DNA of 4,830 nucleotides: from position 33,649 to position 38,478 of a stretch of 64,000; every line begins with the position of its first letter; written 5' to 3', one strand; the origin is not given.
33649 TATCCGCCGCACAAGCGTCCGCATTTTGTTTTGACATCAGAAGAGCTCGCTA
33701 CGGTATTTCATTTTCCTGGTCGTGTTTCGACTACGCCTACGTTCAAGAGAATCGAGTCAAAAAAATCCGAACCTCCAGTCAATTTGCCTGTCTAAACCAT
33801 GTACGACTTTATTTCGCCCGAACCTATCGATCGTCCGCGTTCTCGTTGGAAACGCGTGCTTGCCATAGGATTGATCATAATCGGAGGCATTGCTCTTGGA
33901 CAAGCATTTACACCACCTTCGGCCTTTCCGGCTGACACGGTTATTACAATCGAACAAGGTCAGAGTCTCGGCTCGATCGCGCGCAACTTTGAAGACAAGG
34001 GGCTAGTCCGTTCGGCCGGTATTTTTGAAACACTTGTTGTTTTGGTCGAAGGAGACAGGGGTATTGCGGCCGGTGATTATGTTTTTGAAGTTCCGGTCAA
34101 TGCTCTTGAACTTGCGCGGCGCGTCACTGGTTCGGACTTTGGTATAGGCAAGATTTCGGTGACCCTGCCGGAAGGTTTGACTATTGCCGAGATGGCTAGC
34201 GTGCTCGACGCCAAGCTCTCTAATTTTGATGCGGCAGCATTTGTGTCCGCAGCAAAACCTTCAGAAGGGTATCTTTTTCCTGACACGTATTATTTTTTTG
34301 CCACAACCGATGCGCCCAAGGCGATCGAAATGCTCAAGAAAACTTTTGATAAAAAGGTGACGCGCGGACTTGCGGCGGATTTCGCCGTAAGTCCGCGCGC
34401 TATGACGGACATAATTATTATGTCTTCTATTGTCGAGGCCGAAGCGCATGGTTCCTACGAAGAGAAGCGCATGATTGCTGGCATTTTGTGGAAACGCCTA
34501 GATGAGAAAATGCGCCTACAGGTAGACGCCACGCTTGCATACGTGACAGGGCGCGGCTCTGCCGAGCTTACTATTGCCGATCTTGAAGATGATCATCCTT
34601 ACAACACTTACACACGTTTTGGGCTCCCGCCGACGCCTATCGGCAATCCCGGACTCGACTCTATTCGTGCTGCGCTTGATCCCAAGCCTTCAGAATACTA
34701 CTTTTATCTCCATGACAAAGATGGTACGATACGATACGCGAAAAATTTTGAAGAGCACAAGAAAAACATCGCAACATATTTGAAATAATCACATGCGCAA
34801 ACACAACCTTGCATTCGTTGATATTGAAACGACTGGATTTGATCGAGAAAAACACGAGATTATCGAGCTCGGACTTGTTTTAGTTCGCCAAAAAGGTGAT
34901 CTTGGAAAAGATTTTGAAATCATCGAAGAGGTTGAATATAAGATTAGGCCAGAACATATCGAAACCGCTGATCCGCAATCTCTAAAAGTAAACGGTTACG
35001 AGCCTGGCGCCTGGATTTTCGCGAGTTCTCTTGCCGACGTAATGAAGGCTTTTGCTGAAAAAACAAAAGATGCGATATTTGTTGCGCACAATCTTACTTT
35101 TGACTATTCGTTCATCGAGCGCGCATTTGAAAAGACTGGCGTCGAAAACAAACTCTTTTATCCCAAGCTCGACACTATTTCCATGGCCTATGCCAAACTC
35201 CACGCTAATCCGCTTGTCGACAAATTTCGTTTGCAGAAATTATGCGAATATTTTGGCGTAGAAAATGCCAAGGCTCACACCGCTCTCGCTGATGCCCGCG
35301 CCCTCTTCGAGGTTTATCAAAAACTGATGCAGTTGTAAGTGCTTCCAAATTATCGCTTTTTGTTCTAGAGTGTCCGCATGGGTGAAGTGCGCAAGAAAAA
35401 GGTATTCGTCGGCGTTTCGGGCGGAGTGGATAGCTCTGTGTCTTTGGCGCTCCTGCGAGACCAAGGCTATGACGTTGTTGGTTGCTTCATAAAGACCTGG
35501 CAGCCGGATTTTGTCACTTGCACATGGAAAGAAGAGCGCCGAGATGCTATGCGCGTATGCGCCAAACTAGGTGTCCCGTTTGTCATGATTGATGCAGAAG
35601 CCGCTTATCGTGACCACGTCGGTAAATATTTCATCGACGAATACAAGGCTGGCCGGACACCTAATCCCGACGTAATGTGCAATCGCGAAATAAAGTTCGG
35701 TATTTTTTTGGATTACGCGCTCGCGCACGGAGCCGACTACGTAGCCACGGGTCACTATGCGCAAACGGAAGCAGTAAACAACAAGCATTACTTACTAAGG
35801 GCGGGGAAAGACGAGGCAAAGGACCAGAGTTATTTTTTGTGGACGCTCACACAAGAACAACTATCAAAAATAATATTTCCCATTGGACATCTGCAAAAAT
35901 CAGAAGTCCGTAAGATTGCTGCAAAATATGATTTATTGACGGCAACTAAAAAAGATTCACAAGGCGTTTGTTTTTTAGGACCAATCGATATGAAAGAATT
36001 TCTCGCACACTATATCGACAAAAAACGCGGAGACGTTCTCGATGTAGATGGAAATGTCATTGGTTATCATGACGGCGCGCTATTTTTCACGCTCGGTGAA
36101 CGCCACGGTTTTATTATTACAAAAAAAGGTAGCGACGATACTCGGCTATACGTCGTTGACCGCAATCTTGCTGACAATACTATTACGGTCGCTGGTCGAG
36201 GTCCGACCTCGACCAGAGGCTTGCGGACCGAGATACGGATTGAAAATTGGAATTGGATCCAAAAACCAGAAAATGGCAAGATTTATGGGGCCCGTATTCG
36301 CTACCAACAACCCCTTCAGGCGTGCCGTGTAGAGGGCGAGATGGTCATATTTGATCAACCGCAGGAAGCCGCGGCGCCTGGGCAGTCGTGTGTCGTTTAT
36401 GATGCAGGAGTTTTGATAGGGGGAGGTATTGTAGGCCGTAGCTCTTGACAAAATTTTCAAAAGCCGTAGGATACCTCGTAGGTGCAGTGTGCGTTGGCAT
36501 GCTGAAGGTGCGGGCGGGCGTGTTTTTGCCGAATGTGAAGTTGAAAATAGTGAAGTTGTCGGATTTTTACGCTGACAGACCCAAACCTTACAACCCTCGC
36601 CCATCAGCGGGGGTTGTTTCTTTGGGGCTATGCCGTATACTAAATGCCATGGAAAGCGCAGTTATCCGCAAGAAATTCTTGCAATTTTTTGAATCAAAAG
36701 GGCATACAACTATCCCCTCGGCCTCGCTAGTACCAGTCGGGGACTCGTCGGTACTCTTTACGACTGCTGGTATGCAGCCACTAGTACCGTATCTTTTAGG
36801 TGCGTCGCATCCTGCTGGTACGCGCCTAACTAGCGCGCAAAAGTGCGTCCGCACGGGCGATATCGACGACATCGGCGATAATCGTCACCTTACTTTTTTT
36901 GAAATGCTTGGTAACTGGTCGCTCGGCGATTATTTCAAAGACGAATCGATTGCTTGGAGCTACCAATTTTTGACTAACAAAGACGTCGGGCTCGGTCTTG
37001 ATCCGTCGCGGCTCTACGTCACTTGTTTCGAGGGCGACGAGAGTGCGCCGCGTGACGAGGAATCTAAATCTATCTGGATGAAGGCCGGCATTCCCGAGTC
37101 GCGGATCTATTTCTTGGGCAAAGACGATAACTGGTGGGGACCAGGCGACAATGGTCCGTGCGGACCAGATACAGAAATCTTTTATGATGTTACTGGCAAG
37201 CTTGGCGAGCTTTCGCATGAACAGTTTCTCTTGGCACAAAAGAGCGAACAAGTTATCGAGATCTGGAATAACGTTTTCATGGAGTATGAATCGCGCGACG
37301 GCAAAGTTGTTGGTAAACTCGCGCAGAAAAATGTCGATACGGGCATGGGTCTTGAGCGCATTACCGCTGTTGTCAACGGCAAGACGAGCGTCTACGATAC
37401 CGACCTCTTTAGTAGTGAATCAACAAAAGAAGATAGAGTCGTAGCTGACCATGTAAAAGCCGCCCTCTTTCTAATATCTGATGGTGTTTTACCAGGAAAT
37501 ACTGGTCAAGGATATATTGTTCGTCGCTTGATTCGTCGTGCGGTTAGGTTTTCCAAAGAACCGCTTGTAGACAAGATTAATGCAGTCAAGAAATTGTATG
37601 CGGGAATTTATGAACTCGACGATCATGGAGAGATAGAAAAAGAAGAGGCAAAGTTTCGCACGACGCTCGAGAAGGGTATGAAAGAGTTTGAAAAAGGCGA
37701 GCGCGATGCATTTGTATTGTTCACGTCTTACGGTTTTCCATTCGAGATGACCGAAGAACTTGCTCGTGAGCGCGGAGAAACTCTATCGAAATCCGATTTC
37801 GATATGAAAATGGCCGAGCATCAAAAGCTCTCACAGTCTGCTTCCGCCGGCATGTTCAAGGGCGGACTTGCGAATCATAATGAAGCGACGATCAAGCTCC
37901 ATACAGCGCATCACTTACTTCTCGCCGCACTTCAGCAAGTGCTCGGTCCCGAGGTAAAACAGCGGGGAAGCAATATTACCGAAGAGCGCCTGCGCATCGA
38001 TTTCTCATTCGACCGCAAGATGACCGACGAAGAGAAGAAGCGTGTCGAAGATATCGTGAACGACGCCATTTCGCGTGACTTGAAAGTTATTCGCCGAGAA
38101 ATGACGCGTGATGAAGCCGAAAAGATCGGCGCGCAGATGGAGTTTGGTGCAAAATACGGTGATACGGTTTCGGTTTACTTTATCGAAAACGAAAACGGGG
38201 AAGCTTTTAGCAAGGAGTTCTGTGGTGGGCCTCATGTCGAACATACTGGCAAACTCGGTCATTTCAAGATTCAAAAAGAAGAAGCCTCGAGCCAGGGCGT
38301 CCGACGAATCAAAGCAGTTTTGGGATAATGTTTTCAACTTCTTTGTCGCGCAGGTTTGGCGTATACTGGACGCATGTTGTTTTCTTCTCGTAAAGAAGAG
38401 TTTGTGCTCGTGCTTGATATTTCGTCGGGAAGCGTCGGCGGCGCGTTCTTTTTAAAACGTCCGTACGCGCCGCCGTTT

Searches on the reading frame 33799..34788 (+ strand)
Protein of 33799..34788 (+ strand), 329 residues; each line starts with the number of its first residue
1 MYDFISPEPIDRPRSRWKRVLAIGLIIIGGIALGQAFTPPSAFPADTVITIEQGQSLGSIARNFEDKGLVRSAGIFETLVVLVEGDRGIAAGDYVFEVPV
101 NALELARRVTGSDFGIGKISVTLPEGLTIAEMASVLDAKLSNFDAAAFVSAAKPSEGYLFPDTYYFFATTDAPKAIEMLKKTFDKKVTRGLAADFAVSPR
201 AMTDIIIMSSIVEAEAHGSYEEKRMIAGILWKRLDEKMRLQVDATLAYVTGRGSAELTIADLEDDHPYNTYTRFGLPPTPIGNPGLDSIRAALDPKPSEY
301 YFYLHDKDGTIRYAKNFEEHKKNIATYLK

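Call 66: search_protein_families(library=pfam, proteins=[window:33799-34788:+], max_evalue=0.00001)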
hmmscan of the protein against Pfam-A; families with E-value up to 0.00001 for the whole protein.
window:33799-34788:+ (329 aa): 1 family
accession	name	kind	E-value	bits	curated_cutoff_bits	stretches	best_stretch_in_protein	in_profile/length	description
PF02618.21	YceG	-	5.1e-68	230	32.4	1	49-325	1-274/275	YceG-like family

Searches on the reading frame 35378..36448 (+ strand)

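Call 66: search_protein_families(library=pfam, proteins=[window:35378-36448:+], max_evalue=0.00001)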
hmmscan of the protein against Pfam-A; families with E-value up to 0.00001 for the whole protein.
window:35378-36448:+ (356 aa): 3 families
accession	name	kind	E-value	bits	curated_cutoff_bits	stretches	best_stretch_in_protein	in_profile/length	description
PF03054.22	tRNA_Me_trans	-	3.6e-76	255.8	20.6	1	7-201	1-201/202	tRNA methyl transferase HUP domain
PF20259.3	tRNA_Me_trans_M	-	4.2e-17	61.9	27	1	206-272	1-65/66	tRNA methyl transferase PRC-barrel domain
PF20258.4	tRNA_Me_trans_C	-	2.3e-14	53.9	20.6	1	284-352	2-77/77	Aminomethyltransferase beta-barrel domain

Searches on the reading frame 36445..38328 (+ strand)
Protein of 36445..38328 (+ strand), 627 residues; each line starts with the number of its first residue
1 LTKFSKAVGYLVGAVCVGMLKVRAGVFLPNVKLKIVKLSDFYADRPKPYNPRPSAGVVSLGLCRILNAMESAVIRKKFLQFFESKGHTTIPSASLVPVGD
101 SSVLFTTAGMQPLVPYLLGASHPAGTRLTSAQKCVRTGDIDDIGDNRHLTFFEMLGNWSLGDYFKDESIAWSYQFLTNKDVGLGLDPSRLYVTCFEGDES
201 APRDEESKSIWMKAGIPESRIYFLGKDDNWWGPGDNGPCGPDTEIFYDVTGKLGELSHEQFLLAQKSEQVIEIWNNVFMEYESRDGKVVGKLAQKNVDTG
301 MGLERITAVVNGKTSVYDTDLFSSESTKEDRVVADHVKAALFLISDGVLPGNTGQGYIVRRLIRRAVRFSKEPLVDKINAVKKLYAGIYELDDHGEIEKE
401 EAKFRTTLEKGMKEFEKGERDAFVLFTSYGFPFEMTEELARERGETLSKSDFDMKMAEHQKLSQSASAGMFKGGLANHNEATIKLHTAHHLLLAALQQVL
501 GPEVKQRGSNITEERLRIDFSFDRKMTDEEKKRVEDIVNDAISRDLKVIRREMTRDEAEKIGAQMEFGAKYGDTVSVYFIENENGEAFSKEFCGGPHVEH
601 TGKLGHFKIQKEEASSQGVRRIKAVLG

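Call 48: search_protein_families(library=pfam, proteins=[window:36445-38328:+], max_evalue=0.00001)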
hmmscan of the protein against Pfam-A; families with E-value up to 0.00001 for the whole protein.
window:36445-38328:+ (627 aa): 2 families
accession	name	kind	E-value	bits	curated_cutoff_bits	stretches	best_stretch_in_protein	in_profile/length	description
PF01411.24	tRNA-synt_2c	-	2.3e-113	380.1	30.3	1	74-471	2-436/552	tRNA synthetases class II (A)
PF07973.19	tRNA_SAD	-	4.4e-16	59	24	1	575-622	1-43/44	Threonyl and Alanyl tRNA synthetase second additional domain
